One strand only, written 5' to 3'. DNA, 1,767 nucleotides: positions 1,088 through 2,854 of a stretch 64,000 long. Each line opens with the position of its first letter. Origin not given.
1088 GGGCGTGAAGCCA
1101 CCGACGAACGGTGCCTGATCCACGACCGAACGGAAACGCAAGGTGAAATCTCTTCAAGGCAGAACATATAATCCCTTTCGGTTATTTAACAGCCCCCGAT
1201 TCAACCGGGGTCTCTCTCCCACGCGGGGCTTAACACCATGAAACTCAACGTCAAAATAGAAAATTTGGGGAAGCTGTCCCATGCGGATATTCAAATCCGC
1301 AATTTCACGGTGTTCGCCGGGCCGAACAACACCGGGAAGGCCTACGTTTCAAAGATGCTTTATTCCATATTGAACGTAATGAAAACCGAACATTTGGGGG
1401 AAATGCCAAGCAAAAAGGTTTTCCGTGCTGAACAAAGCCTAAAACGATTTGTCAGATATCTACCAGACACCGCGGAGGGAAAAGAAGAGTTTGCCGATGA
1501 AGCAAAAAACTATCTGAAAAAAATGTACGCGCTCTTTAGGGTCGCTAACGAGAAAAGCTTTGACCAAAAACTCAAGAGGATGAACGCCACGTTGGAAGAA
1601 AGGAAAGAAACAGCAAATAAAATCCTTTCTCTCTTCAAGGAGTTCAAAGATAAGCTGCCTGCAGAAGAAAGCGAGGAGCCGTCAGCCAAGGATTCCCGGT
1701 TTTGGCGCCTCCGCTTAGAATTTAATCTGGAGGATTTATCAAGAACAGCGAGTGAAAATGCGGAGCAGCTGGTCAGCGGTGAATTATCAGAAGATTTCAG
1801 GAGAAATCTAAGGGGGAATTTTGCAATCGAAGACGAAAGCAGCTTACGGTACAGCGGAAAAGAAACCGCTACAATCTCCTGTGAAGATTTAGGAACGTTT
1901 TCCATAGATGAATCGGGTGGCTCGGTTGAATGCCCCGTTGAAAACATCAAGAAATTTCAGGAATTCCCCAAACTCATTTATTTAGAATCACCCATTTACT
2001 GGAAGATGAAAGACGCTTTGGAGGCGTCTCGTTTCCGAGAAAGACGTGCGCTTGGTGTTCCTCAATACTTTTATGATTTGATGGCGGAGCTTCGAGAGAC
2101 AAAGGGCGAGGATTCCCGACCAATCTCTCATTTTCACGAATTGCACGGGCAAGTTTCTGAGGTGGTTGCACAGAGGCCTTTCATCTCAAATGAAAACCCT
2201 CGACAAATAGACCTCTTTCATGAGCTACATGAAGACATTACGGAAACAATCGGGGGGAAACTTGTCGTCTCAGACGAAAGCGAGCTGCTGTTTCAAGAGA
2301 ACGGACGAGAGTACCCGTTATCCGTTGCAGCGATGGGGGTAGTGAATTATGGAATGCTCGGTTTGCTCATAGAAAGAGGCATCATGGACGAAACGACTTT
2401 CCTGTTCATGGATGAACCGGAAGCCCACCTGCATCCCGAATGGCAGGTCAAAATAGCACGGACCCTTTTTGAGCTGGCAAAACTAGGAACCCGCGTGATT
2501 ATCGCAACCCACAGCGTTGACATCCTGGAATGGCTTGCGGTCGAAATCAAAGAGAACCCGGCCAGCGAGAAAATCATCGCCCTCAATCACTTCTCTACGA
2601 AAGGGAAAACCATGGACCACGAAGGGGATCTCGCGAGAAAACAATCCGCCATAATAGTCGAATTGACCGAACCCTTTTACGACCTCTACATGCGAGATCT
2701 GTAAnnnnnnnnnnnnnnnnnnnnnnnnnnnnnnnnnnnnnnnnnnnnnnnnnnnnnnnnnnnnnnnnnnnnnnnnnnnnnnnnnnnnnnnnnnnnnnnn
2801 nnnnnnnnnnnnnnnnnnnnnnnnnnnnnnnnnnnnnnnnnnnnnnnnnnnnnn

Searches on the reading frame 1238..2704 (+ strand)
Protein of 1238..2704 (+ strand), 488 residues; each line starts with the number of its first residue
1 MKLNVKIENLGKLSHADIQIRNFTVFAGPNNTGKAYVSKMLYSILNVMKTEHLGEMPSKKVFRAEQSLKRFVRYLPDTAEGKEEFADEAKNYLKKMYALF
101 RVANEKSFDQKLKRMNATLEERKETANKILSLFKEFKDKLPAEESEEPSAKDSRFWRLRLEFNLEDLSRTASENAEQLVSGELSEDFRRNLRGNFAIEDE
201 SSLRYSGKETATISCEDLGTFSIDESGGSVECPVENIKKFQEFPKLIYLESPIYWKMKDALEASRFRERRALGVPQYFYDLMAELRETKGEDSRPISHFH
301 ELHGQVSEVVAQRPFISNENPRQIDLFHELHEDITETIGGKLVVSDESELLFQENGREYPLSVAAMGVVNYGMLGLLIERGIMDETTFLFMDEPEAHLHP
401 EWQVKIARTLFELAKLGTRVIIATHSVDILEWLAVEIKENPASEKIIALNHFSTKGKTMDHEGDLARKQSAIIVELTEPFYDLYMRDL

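Call 57: search_protein_families(library=pfam, proteins=[window:1238-2704:+], max_evalue=0.01)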
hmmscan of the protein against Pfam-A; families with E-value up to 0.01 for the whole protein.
window:1238-2704:+ (488 aa): 2 families
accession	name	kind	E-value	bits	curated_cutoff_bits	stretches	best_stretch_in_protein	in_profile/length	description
PF13175.12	AAA_15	-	2.1e-20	74.1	32.1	2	351-429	291-373/374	AAA ATPase domain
PF13304.12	AAA_21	-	1.3e-12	48.8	27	1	324-429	220-302/304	AAA domain, putative AbiEii toxin, Type IV TA system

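Call 58: search_protein_families(library=ncbifam, proteins=[window:1238-2704:+], max_evalue=0.01)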
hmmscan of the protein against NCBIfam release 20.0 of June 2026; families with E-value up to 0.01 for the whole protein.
window:1238-2704:+ (488 aa): 24 families
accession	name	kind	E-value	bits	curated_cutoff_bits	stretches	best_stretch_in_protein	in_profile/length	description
NF038234.1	retron_eff_Eco8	equivalog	2.7e-07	29.6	250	1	386-438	273-333/679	retron Eco8 family effector endonuclease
TIGR02673.1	FtsE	equivalog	5.3e-06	26.3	264.85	1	378-431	148-201/214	cell division ATP-binding protein FtsE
NF041760.1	PtuA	equivalog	7.5e-06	25.1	500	1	390-433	381-423/524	retron Ec78 anti-phage system effector ATPase PtuA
TIGR03522.1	GldA_ABC_ATP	equivalog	8.2e-06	25.5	402.6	1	21-139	28-141/301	gliding motility-associated ABC transporter ATP-binding subunit GldA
TIGR01166.1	cbiO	subfamily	1.2e-05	24.9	211.8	1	386-429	146-189/190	cobalt ABC transporter, ATP-binding protein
TIGR04435.1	restrict_AAA_1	hypoth_equivalog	1.6e-05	23.8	300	1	384-425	417-465/568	restriction system-associated AAA family ATPase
NF008338.0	PRK11124.1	equivalog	2.4e-05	24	369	1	377-435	151-209/242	arginine ABC transporter ATP-binding protein ArtP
NF010170.0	PRK13651.1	equivalog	7.5e-05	21.8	432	1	385-432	183-231/308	cobalt transporter ATP-binding subunit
TIGR03608.1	L_ocin_972_ABC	subfamily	9e-05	22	254.85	1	378-431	145-198/206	putative bacteriocin export ABC transporter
NF040873.1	AztA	equivalog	0.00012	21.7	220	0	377-428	129-180/191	zinc ABC transporter ATP-binding protein AztA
TIGR01188.1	drrA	subfamily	0.00024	20.5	312.45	0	378-437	135-194/302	daunorubicin resistance ABC transporter, ATP-binding protein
TIGR00972.1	3a0107s01c2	equivalog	0.00039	19.8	343.2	1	376-428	153-204/248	phosphate ABC transporter ATP-binding protein PstB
TIGR02857.1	CydD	equivalog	0.00095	18.2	435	1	380-432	471-522/529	thiol reductant ABC exporter subunit CydD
NF010068.0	PRK13548.1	equivalog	0.0013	17.9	261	0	385-428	161-204/261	heme ABC transporter ATP-binding protein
NF010157.0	PRK13636.1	equivalog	0.0021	17.3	463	1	385-431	159-206/285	cobalt transporter ATP-binding subunit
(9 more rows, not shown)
